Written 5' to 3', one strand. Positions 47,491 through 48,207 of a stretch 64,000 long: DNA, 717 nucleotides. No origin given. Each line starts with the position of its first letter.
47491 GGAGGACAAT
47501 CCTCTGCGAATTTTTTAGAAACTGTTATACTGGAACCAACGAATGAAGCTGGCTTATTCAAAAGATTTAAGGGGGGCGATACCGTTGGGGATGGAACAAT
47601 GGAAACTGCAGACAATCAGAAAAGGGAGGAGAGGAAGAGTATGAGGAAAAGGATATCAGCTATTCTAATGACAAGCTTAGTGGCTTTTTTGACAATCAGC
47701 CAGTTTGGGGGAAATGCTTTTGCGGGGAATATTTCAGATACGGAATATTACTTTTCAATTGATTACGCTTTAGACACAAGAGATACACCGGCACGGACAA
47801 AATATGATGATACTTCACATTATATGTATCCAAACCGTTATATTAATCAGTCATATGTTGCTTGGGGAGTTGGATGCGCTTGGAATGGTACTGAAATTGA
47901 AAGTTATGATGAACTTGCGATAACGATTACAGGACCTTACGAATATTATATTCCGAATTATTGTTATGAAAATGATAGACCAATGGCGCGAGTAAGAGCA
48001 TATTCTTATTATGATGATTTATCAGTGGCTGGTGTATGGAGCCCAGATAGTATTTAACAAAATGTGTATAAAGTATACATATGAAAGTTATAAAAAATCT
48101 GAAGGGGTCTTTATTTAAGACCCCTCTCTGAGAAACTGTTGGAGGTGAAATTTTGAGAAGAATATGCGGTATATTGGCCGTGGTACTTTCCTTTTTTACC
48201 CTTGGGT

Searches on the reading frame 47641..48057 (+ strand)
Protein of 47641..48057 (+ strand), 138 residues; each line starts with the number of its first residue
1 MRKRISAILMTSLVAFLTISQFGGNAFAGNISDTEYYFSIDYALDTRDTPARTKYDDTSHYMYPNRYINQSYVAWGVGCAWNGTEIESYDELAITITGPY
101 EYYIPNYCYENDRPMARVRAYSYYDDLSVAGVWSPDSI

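Call 7: search_protein_families(library=pfam, proteins=[window:47641-48057:+], max_evalue=0.01)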
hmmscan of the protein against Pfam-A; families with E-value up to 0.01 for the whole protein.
window:47641-48057:+ (138 aa): 0 families

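Call 27: find_encoding_contigs(protein=window:47641-48057:+, flank=10000, max_places=10)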
Protein window:47641-48057:+ (138 aa): 20 contigs read that carry it; 10 places shown.
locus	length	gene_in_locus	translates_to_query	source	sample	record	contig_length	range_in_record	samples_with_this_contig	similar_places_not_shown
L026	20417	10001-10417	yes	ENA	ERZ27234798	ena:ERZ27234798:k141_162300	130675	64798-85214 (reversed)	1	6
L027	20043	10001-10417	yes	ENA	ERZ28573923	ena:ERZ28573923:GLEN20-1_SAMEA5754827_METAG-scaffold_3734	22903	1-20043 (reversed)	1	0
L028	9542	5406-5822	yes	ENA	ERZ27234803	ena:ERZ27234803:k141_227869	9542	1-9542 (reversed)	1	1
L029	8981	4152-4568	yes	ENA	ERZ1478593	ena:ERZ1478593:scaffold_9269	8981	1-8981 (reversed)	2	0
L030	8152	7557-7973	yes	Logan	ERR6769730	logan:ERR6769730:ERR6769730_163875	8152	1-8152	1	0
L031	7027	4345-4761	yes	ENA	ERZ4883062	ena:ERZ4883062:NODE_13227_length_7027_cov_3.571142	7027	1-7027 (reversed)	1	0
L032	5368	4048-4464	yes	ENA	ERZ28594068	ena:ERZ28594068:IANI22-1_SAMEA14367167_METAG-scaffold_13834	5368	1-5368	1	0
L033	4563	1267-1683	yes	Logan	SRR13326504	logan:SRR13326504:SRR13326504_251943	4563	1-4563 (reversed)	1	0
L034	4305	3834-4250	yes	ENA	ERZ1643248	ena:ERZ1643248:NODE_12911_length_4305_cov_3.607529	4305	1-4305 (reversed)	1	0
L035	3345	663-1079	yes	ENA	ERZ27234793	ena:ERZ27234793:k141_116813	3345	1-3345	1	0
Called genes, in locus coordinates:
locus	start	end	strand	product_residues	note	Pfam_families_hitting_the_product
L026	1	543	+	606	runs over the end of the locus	PF00884:Sulfatase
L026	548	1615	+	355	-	PF00149:Metallophos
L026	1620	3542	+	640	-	PF02463:SMC_N (faint), PF13175:AAA_15, PF13476:AAA_23, PF13514:AAA_27, PF20990:DUF2207_C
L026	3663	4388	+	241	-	PF00072:Response_reg, PF04397:LytTR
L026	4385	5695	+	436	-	PF02518:HATPase_c (weak), PF14501:HATPase_c_5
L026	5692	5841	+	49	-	-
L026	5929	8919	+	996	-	PF13575:DUF4135, PF05147:LANC_like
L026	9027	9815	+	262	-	PF00072:Response_reg, PF04397:LytTR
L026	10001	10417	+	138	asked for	PF10916:DUF2712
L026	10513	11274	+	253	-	PF16430:DUF5027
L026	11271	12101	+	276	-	-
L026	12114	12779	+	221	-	PF00005:ABC_tran, PF13304:AAA_21 (faint)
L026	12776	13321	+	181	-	PF16431:DUF5028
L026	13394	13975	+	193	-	-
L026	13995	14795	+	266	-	-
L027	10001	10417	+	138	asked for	PF10916:DUF2712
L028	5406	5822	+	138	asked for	PF10916:DUF2712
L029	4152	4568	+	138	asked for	PF10916:DUF2712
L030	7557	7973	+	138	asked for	PF10916:DUF2712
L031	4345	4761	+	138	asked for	PF10916:DUF2712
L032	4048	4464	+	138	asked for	PF10916:DUF2712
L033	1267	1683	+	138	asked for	PF10916:DUF2712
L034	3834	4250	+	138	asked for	PF10916:DUF2712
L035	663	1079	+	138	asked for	PF10916:DUF2712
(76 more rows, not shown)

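Call 31: search_protein_families(library=ncbifam, proteins=[window:47641-48057:+], max_evalue=0.01)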
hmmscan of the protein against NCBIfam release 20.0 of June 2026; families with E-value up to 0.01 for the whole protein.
window:47641-48057:+ (138 aa): 0 families

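Call 78: find_homologous_proteins(query=window:47641-48057:+, max_evalue=0.001)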
Query window:47641-48057:+ (138 aa): 2 proteins with E <= 0.001 among 5 candidates.
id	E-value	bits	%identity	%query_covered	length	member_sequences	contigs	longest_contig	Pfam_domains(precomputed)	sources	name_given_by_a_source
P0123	4.9e-89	314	100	100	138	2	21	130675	PF10916.15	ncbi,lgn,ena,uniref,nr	ncbi:MAG TPA: hypothetical protein IAB63_05695 [Candidatus Onthocola gallistercoris]|uniref:Uncharac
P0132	5.0e-64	233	78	100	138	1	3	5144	PF10916.15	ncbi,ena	-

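Call 79: find_encoding_contigs(protein=P0132, flank=10000, max_places=5)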
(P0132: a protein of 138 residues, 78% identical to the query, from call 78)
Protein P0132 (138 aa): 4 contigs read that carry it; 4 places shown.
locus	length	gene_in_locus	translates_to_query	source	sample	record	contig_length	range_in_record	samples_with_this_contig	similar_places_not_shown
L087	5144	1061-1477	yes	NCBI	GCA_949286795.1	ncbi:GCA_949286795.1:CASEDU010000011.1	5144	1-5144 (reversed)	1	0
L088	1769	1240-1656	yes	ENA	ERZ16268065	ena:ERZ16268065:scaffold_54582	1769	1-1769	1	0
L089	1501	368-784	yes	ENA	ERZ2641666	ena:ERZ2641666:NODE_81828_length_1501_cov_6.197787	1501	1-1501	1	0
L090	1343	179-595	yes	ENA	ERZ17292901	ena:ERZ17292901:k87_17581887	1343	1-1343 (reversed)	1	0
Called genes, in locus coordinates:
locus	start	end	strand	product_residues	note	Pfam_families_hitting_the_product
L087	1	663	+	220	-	?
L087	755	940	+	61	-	-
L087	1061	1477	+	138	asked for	PF10916:DUF2712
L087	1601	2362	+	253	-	PF16430:DUF5027 (weak)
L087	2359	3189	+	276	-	-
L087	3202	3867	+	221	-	PF00005:ABC_tran, PF13304:AAA_21 (faint)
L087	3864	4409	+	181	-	PF16431:DUF5028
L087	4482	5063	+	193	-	-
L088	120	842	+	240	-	PF16430:DUF5027 (weak)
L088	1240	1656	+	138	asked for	PF10916:DUF2712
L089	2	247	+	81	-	?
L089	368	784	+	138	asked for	PF10916:DUF2712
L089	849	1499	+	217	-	?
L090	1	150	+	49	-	?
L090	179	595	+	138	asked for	PF10916:DUF2712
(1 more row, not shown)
